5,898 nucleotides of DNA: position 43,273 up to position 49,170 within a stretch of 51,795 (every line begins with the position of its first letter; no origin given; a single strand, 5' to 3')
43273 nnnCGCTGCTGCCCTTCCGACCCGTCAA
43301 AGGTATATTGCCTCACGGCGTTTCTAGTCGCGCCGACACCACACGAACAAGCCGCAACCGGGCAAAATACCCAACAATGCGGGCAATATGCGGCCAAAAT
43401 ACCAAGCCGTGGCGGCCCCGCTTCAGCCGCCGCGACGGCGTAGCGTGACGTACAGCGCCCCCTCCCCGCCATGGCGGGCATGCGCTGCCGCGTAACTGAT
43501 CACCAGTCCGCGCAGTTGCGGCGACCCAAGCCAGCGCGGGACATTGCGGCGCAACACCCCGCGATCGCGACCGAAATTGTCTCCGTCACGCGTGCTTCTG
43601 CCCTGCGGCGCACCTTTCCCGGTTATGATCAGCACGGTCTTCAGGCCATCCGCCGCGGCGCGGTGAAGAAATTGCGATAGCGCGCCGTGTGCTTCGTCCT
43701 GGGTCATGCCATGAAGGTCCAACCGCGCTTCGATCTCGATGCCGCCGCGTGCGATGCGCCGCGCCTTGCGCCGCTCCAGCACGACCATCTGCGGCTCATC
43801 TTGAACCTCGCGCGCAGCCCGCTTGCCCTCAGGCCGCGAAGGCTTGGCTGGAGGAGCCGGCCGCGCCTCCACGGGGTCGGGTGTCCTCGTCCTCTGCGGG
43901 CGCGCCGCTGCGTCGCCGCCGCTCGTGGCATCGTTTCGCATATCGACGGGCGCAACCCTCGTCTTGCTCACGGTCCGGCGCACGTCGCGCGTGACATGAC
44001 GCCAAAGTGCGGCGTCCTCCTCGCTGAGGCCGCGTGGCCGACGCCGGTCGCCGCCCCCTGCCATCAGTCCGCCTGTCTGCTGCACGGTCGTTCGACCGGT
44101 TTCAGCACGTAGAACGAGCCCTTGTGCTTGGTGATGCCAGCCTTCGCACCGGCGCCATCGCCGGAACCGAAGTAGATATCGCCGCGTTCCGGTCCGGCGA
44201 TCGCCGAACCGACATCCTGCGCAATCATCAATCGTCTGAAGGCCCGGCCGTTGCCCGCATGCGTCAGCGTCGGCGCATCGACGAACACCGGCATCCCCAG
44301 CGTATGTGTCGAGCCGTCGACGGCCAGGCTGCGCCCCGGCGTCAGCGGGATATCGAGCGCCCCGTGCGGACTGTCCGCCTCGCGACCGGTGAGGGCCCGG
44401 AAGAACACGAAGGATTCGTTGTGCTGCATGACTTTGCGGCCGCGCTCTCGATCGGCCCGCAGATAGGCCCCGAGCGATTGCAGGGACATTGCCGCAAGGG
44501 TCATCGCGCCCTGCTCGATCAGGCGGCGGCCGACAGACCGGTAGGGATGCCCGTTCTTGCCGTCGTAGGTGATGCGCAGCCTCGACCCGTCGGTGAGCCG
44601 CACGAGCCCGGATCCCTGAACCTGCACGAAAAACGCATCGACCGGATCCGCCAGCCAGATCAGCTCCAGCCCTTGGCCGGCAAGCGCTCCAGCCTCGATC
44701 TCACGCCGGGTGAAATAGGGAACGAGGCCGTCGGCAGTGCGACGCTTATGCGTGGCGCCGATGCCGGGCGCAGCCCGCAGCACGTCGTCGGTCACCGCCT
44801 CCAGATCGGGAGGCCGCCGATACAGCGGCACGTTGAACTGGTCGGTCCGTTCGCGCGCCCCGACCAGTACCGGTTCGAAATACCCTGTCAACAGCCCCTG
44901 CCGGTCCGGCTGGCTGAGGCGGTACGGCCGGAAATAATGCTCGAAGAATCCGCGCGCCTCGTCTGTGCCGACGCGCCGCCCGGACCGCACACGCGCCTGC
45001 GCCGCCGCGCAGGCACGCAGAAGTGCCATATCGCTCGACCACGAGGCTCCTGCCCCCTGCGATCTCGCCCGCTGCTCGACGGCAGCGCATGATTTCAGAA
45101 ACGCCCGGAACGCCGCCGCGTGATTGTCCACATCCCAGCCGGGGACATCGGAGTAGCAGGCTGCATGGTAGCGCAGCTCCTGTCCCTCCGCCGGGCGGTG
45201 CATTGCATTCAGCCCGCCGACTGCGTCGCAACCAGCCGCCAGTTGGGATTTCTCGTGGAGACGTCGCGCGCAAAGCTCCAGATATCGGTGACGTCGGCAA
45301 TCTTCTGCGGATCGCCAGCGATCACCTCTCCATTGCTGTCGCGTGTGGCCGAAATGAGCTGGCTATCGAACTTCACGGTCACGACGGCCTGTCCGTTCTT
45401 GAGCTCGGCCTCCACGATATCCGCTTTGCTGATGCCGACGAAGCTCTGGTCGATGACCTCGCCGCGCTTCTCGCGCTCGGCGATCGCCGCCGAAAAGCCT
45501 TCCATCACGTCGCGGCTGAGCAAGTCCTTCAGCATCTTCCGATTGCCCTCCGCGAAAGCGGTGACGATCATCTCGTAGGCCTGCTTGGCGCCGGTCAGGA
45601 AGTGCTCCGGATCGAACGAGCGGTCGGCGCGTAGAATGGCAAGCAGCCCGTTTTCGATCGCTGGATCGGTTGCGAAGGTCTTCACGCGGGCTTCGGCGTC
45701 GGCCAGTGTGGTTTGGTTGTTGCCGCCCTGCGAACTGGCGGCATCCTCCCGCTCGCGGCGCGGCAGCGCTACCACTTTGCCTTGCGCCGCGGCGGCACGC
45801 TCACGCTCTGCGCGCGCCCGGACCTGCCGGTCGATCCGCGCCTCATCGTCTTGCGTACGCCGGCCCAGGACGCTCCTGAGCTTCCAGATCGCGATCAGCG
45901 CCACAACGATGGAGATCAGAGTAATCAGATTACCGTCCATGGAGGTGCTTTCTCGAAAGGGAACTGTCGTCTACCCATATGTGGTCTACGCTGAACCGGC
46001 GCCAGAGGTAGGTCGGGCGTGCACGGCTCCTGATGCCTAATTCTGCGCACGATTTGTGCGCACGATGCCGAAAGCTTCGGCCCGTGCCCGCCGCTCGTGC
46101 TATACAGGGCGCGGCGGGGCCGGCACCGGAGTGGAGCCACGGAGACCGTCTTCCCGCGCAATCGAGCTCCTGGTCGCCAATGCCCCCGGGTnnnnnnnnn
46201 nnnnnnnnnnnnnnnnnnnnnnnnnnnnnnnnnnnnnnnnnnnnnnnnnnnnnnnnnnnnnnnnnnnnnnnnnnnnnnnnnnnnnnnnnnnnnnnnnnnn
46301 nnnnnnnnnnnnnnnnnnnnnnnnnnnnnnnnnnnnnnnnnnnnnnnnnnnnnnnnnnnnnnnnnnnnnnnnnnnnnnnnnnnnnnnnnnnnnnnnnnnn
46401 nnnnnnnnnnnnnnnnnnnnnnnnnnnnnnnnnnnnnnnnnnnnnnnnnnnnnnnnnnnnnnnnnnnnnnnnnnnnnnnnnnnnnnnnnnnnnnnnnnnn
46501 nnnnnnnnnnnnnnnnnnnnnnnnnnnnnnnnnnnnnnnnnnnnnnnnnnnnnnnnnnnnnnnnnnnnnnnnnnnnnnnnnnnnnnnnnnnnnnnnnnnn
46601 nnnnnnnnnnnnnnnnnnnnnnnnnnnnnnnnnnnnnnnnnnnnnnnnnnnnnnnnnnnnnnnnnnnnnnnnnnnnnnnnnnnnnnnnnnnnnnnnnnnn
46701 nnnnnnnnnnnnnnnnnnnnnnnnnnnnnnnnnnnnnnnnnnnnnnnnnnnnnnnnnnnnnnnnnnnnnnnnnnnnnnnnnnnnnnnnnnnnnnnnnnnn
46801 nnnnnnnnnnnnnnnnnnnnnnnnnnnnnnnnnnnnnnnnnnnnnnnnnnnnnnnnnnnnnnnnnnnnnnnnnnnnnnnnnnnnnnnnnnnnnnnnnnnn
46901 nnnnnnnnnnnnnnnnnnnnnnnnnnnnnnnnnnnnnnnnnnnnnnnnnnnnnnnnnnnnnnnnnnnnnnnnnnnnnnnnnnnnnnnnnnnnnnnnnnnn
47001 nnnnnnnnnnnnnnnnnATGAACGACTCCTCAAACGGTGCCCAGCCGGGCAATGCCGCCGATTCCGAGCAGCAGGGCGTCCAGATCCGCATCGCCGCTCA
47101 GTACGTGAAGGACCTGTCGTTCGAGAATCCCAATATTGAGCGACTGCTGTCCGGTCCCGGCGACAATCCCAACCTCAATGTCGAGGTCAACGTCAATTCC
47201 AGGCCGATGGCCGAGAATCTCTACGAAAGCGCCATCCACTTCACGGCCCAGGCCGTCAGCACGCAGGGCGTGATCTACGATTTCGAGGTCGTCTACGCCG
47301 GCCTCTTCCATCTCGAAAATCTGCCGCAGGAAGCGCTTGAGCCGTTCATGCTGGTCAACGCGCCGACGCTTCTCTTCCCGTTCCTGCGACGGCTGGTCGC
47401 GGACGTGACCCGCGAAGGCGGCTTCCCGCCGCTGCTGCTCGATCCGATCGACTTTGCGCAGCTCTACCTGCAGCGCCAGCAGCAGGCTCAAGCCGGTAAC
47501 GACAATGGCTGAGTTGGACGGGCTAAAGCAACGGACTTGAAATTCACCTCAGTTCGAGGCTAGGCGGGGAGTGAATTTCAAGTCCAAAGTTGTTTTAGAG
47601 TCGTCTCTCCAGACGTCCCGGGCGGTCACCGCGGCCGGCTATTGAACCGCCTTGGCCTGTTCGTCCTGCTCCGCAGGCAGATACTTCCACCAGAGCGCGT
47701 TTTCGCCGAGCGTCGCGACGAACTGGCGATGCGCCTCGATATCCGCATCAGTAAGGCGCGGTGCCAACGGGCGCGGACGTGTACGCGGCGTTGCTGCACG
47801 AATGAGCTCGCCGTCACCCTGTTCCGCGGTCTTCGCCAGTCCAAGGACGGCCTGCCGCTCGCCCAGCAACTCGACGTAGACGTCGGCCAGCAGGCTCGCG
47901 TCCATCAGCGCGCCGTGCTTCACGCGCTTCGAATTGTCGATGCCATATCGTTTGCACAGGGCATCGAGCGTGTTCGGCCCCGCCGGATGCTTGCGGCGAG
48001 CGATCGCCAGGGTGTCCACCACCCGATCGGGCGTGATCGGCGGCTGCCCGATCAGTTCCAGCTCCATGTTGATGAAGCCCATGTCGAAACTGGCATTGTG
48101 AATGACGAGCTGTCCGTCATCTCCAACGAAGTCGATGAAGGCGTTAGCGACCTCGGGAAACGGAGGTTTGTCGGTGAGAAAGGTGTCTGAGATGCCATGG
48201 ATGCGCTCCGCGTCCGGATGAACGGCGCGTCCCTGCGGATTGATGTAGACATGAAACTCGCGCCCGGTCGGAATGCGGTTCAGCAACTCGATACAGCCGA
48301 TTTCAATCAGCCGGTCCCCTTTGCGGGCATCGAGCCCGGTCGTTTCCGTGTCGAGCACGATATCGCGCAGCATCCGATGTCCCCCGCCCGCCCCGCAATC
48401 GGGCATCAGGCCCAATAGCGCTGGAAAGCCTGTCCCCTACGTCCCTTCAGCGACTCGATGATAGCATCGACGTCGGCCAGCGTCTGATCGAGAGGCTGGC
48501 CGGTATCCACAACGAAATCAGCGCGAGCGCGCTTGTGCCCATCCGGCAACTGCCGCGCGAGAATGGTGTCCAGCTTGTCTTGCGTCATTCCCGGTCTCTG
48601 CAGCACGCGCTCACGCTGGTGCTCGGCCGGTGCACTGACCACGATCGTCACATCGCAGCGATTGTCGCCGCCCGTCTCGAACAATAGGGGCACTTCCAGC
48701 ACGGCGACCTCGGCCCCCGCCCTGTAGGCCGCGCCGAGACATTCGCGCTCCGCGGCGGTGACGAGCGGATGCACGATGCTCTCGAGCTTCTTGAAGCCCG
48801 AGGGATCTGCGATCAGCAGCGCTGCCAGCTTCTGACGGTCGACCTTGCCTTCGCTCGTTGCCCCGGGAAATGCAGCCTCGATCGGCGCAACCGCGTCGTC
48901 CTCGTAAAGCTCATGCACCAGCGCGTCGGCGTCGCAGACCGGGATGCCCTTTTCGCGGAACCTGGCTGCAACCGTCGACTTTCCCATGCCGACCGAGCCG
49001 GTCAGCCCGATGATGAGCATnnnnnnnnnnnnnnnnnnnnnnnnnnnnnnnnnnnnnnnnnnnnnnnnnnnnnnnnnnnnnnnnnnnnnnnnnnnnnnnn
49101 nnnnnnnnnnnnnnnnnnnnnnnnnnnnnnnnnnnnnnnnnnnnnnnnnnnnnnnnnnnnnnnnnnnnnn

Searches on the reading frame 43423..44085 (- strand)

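Call 17: search_protein_families(library=pfam, proteins=[window:43423-44085:-], max_evalue=0.001)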
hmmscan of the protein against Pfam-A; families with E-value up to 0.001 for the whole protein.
window:43423-44085:- (220 aa): 1 family
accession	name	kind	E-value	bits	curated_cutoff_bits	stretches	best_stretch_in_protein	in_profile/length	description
PF01713.27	Smr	-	2.3e-24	85.8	25.7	1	122-216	1-77/77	Smr domain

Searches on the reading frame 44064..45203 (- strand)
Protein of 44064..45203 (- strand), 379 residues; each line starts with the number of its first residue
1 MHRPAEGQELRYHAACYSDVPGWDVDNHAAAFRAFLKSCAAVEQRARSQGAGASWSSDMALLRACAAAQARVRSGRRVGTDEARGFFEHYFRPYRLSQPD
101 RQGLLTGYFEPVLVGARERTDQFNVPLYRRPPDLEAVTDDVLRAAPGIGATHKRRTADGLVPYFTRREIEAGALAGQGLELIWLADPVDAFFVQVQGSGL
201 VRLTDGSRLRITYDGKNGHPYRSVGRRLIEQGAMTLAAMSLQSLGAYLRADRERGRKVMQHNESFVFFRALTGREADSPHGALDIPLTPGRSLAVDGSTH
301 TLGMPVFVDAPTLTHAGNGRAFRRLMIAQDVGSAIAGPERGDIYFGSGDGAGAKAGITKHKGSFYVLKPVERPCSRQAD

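Call 17: search_protein_families(library=pfam, proteins=[window:44064-45203:-], max_evalue=0.001)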
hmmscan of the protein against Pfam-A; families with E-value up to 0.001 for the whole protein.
window:44064-45203:- (379 aa): 2 families
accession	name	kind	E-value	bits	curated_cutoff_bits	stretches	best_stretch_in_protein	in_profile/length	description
PF03562.22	MltA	-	3.4e-56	190.2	24.3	1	104-269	1-163/163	MltA specific insert domain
PF06725.17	3D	-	1.4e-22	80.1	23.8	1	291-368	1-72/72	3D domain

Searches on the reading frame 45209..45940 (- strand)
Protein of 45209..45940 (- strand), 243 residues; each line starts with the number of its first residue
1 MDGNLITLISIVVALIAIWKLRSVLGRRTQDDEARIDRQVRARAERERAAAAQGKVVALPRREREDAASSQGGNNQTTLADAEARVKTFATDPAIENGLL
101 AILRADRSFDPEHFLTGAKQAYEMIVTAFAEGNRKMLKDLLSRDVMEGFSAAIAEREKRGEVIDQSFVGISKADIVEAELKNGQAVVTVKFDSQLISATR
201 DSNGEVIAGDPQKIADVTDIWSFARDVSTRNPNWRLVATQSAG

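Call 17: search_protein_families(library=pfam, proteins=[window:45209-45940:-], max_evalue=0.001)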
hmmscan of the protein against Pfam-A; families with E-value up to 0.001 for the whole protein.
window:45209-45940:- (243 aa): 1 family
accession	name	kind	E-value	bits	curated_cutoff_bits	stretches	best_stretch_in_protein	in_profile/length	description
PF04280.21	Tim44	-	6.6e-51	172.7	29.6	1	98-240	4-146/147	Tim44-like domain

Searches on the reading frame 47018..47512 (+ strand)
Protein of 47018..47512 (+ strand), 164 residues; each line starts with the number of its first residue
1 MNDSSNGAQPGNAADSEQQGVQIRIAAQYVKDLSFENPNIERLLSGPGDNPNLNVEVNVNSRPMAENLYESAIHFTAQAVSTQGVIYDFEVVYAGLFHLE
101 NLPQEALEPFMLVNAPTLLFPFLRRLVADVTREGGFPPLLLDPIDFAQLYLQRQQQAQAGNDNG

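Call 17: search_protein_families(library=pfam, proteins=[window:47018-47512:+], max_evalue=0.001)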
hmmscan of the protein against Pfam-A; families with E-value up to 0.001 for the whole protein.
window:47018-47512:+ (164 aa): 1 family
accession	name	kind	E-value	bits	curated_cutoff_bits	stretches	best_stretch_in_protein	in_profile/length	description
PF02556.19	SecB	-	5.7e-48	162.9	26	1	17-156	2-140/141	Preprotein translocase subunit SecB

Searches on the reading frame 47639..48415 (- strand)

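Call 72: search_protein_families(library=pfam, proteins=[window:47639-48415:-], max_evalue=0.001)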
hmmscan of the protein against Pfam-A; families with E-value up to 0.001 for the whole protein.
window:47639-48415:- (258 aa): 1 family
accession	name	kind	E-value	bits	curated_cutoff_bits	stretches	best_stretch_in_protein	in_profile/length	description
PF00929.31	RNase_T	-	4.8e-38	131.7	24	1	19-180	1-164/164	Exonuclease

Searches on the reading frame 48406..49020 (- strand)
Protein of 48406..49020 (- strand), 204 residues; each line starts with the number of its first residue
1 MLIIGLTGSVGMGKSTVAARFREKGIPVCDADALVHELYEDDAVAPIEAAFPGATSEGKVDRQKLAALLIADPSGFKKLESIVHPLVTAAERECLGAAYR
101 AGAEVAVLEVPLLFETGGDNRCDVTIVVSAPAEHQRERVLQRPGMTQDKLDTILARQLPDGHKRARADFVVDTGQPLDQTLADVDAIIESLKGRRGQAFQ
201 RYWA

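Call 72: search_protein_families(library=pfam, proteins=[window:48406-49020:-], max_evalue=0.001)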
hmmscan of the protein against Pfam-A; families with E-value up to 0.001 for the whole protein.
window:48406-49020:- (204 aa): 2 families
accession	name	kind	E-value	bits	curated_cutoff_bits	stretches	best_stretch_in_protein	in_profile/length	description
PF01121.26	CoaE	-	3e-39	135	27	1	2-173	1-174/180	Dephospho-CoA kinase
PF13238.12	AAA_18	-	0.00084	20.2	29.4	0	4-149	1-118/128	AAA domain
